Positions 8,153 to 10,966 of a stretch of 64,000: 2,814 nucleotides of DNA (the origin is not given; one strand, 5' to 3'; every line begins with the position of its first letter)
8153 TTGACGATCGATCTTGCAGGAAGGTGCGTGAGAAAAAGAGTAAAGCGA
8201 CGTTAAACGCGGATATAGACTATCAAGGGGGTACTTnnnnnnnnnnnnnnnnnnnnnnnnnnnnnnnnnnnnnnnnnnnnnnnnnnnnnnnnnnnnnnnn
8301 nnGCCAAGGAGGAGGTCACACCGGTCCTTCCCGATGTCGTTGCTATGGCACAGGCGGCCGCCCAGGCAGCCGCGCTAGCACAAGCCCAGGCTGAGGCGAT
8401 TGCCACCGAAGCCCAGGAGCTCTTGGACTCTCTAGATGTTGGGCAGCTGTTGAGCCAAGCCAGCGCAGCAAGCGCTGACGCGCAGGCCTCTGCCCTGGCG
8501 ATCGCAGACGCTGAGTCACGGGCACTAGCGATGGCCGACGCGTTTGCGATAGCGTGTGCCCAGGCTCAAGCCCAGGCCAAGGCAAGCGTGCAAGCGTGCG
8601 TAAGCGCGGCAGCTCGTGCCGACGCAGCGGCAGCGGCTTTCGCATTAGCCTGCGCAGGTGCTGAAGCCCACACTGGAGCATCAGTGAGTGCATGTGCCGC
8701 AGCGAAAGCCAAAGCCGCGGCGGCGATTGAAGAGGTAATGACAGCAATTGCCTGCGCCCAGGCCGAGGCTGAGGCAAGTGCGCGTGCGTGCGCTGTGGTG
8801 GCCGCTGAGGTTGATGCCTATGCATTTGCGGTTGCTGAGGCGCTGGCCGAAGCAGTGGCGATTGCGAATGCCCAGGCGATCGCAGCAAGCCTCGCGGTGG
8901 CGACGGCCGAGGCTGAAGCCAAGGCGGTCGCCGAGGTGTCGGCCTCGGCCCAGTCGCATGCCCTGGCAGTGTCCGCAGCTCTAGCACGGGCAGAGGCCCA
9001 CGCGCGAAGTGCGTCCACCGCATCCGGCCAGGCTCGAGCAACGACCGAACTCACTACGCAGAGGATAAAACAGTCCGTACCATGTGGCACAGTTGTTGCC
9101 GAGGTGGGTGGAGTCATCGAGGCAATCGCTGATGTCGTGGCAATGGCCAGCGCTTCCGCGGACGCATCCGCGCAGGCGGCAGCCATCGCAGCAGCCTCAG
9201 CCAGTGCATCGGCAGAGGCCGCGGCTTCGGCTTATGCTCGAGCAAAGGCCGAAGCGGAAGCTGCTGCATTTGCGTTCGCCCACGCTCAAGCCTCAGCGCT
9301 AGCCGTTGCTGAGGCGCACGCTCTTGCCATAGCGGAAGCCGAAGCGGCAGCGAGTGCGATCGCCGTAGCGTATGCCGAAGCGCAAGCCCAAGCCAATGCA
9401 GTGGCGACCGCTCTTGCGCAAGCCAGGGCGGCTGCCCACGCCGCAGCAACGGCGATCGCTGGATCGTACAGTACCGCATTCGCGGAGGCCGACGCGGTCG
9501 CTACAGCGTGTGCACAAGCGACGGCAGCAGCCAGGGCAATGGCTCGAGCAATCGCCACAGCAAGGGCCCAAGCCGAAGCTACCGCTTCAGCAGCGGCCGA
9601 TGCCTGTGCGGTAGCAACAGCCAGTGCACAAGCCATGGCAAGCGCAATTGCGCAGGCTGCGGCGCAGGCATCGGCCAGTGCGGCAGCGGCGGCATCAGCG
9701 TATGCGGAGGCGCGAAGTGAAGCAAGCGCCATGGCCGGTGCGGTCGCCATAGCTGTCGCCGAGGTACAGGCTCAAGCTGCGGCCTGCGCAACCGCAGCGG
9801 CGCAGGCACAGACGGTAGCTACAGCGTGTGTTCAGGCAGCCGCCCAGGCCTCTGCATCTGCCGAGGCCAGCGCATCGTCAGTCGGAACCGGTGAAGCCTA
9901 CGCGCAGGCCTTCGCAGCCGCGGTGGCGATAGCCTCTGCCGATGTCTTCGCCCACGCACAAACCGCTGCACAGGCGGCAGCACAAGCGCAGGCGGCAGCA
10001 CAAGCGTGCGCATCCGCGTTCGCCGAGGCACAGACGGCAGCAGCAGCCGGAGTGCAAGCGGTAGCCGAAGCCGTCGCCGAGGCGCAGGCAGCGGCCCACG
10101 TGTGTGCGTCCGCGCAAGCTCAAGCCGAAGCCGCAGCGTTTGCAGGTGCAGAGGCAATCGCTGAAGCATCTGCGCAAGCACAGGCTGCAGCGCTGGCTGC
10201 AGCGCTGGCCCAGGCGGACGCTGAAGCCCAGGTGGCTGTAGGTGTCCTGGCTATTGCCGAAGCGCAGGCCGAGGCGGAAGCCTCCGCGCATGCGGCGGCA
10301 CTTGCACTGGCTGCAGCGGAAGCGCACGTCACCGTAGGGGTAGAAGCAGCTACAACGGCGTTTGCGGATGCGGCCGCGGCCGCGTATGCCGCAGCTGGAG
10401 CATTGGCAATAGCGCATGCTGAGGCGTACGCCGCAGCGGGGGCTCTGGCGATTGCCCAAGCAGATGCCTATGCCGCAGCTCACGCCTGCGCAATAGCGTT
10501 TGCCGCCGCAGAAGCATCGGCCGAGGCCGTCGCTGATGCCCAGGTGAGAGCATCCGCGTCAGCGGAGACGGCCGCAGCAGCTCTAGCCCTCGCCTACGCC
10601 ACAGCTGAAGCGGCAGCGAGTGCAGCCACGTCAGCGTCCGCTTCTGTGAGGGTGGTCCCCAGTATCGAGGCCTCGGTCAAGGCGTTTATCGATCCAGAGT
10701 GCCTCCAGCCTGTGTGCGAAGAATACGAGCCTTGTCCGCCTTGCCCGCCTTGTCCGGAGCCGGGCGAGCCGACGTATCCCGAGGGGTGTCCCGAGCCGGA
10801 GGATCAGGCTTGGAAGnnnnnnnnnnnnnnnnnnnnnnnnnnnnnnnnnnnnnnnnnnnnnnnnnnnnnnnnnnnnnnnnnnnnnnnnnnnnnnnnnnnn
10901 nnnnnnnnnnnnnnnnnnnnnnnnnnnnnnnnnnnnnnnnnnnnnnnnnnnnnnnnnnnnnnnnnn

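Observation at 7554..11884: Two-gene locus: Cys-rich secreted protein plus 1215-aa secreted protein made of an ~800-residue uninterrupted (Ala-X)n dipeptide repeat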

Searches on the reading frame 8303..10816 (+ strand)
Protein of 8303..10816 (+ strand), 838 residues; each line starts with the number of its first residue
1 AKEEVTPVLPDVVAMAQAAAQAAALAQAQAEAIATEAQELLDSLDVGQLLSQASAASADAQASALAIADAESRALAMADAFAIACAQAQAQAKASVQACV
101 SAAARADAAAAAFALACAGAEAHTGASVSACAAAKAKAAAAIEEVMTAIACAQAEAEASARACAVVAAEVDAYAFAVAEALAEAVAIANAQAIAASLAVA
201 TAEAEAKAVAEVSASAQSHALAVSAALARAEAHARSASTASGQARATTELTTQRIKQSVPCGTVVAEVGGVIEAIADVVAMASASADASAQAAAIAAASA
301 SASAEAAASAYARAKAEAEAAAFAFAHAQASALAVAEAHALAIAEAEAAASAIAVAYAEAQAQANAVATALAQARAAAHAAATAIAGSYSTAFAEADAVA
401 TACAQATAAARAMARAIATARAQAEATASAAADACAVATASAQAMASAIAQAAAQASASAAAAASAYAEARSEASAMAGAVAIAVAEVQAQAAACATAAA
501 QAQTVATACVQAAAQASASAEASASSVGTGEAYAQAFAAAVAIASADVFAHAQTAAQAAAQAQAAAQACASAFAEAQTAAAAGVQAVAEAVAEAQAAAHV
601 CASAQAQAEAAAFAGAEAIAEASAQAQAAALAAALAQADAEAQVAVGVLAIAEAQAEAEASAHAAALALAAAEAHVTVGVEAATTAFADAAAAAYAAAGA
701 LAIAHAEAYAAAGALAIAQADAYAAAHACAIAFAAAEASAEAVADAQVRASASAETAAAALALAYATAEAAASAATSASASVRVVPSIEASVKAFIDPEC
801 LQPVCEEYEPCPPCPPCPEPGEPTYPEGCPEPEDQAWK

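Call 44: search_solved_structures(query=window:8303-10700:+, max_evalue=1)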
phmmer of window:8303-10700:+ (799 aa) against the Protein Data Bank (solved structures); distinct sequences matched with E-value up to 1: 4.
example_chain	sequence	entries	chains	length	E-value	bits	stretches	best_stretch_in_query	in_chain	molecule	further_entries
7abf_A4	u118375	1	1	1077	8.5e-05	25.1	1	307-444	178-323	Transcription elongation regulator 1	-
7abg_A4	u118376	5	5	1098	8.6e-05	25.1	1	307-444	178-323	Transcription elongation regulator 1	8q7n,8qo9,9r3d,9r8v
7nfx_b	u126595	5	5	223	0.23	13.8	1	552-637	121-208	60S ribosomal protein L29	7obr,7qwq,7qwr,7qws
11he_29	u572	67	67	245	0.45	12.8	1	438-569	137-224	Large ribosomal subunit protein eL29 | eL29 | 60S ribosomal protein L29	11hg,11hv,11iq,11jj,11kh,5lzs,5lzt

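Call 51: predict_structure(alignment_id=A2)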
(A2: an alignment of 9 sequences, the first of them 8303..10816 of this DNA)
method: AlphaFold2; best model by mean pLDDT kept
length: 838 residues; sequences in the alignment: 9
mean_pLDDT: 44.3   pTM: 0.27
mean pLDDT of the five models: 44.3, 43.9, 43.6, 41.7, 41.7
residues with pLDDT >= 90: 0; 70-90: 2; 50-70: 260; < 50: 576
segments of 3 or more residues with pLDDT < 50: 1-8, 53-56, 163-206, 208-213, 222-224, 260-264, 324-343, 345-354, 356-358, 384-506, 508-510, 526-530, 532-534, 544-546, 548-838
pLDDT, mean of each block of 10 residues (from residue 1): 46 52 54 57 57 48 53 54 56 58 60 62 53 61 58 53 49 44 44 43 46 48 53 62 66 64 52 64 60 58 56 55 47 44 44 46 49 53 44 41 40 33 30 30 33 34 36 37 40 43 46 52 50 50 48 46 43 39 35 36 34 29 31 31 28 37 37 34 41 37 36 33 33 30 28 28 30 28 31 38 37 41 40 34
secondary structure, 60 per line:
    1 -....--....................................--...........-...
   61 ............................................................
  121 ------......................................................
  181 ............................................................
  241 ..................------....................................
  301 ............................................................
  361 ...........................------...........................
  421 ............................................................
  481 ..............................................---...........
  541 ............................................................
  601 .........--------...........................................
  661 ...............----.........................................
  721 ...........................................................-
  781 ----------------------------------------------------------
elements in order (helices of 4 or more, strands of 3 or more residues): H2-5 H8-43 H46-56 H58-120 H127-258 H265-387 H394-526 H530-609 H618-675 H680-779
